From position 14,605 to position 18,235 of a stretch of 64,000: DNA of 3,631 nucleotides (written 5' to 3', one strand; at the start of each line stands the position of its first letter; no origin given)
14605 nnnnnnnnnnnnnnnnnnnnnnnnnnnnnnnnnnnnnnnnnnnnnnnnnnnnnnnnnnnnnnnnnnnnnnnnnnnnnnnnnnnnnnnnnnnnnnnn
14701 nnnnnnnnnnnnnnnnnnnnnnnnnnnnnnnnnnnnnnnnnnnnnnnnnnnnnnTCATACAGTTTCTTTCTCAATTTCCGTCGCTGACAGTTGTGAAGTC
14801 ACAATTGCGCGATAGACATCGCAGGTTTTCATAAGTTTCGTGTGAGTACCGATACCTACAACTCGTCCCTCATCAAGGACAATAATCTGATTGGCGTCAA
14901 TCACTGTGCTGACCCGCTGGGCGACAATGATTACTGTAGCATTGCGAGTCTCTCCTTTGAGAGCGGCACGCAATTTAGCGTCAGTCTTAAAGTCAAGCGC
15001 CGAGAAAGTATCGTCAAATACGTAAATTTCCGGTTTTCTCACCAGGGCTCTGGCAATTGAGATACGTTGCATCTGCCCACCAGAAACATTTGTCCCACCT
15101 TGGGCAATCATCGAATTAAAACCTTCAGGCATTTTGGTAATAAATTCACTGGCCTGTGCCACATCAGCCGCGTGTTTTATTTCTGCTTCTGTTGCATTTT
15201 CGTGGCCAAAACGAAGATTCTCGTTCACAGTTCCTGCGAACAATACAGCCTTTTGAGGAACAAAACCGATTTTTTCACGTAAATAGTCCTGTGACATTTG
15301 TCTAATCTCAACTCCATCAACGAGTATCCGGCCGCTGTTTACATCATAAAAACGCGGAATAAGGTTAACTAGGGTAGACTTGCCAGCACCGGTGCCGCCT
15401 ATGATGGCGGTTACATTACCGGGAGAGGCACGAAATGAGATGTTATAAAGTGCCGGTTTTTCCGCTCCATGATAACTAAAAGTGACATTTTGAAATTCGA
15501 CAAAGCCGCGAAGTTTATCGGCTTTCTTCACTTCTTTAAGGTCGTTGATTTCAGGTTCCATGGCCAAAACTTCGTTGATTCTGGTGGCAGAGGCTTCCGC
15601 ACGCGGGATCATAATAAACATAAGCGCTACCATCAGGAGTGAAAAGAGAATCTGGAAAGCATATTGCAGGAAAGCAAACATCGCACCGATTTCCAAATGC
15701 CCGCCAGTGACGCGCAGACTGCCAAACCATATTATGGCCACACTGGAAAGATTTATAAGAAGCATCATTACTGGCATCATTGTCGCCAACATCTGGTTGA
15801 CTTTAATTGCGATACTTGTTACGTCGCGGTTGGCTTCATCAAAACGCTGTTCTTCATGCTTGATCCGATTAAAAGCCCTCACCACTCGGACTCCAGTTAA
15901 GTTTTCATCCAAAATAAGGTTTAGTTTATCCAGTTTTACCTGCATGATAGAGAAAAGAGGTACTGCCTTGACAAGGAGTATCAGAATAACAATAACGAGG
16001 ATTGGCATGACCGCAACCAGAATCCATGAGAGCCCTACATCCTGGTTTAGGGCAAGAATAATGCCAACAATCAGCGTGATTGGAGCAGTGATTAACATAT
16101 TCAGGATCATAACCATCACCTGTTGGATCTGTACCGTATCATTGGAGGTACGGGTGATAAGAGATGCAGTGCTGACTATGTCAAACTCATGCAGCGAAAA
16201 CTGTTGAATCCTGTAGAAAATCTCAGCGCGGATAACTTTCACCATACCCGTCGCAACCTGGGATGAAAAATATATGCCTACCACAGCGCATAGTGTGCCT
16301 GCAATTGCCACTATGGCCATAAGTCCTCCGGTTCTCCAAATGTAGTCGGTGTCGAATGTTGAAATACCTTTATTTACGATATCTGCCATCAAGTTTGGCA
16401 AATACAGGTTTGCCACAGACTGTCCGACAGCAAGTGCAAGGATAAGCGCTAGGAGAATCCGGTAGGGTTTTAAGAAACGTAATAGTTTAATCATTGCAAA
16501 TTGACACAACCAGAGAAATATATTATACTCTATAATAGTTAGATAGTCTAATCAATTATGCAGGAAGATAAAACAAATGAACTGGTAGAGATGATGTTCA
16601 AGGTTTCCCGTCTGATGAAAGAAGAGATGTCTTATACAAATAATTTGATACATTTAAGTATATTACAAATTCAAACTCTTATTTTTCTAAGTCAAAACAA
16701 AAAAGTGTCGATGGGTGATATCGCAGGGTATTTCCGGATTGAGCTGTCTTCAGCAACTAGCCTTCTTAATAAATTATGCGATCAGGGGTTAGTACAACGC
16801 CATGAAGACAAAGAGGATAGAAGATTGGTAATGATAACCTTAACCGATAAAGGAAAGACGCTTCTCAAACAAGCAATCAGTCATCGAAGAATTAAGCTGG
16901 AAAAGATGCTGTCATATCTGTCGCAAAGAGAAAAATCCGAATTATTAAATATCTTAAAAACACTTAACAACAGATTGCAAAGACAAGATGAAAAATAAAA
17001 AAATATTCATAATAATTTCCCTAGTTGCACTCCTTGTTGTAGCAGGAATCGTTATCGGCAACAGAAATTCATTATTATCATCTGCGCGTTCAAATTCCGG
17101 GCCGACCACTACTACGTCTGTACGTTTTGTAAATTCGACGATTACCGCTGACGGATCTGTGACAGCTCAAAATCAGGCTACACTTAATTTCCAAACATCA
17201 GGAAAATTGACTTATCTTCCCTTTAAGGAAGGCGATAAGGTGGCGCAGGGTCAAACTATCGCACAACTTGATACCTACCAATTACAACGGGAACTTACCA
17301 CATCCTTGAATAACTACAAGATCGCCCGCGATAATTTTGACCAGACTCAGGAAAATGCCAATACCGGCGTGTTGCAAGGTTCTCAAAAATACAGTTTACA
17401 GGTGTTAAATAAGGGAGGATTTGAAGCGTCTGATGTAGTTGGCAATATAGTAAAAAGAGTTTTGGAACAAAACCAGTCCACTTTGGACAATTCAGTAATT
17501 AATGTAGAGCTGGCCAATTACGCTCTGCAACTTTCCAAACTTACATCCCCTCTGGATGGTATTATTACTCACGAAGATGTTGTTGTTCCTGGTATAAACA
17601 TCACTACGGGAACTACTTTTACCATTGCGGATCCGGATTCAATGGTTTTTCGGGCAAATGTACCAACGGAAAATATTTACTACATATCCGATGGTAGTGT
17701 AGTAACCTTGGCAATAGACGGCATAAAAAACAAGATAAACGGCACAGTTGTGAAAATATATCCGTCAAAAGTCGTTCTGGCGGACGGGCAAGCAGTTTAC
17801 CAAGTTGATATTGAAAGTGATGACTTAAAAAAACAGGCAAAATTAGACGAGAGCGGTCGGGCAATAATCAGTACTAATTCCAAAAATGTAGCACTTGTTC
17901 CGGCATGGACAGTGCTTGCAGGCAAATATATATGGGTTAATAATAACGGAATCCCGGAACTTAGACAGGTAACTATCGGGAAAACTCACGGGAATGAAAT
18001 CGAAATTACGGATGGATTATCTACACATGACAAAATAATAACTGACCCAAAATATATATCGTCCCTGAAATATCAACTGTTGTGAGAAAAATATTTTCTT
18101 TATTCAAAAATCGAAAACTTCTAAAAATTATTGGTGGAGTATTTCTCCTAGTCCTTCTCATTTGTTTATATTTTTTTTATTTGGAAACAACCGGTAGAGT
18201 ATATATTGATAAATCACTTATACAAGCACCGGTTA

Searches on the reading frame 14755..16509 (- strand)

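Call 5: search_protein_families(library=pfam, proteins=[window:14755-16509:-], max_evalue=0.01)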
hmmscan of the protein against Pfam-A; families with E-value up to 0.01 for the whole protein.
window:14755-16509:- (584 aa): 8 families
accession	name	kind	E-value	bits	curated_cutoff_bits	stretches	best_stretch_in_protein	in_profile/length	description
PF00664.28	ABC_membrane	-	8.4e-42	144.2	28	1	21-290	2-273/274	ABC transporter transmembrane region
PF00005.33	ABC_tran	-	4.8e-29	102.2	25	1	355-502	2-136/137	ABC transporter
PF02463.25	SMC_N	-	2.2e-05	24.4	40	1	474-543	136-209/220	RecF/RecN/SMC N terminal domain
PF09818.15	ABC_ATPase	-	0.00078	19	23.2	0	442-544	126-229/283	P-loop domain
PF13555.12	AAA_29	-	0.00099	19.3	27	1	361-381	19-39/61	P-loop containing region of AAA domain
PF13476.12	AAA_23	-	0.003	18.6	27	1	357-384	15-39/201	AAA domain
PF13604.12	AAA_30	-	0.0084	16.3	27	0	361-397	15-51/191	AAA domain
PF03193.22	RsgA_GTPase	-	0.0096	16.2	30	0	356-385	99-127/174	RsgA GTPase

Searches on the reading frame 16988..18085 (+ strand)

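Call 5: search_protein_families(library=pfam, proteins=[window:16988-18085:+], max_evalue=0.01)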
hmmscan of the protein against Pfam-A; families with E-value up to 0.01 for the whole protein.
window:16988-18085:+ (365 aa): 6 families
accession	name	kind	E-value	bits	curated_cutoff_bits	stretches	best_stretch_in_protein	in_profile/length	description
PF13437.12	HlyD_3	-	2.2e-10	41.6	22.2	1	185-285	2-102/106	HlyD family secretion protein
PF16576.10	HlyD_D23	-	4.5e-10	39.6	30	1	49-260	3-187/214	Barrel-sandwich domain of CusB or HlyD membrane-fusion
PF13533.13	Biotin_lipoyl_2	-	1.5e-06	28.3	29.8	1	65-95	2-32/32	Biotin-lipoyl like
PF04525.18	LOR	-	7.9e-05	22.8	24.5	0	265-313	35-85/187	LURP-one-related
PF02739.22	5_3_exonuc_N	-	0.0012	19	34.3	1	105-162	65-122/164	5'-3' exonuclease, N-terminal resolvase-like domain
PF12700.13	HlyD_2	-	0.0013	18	25.1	1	4-124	10-124/416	HlyD family secretion protein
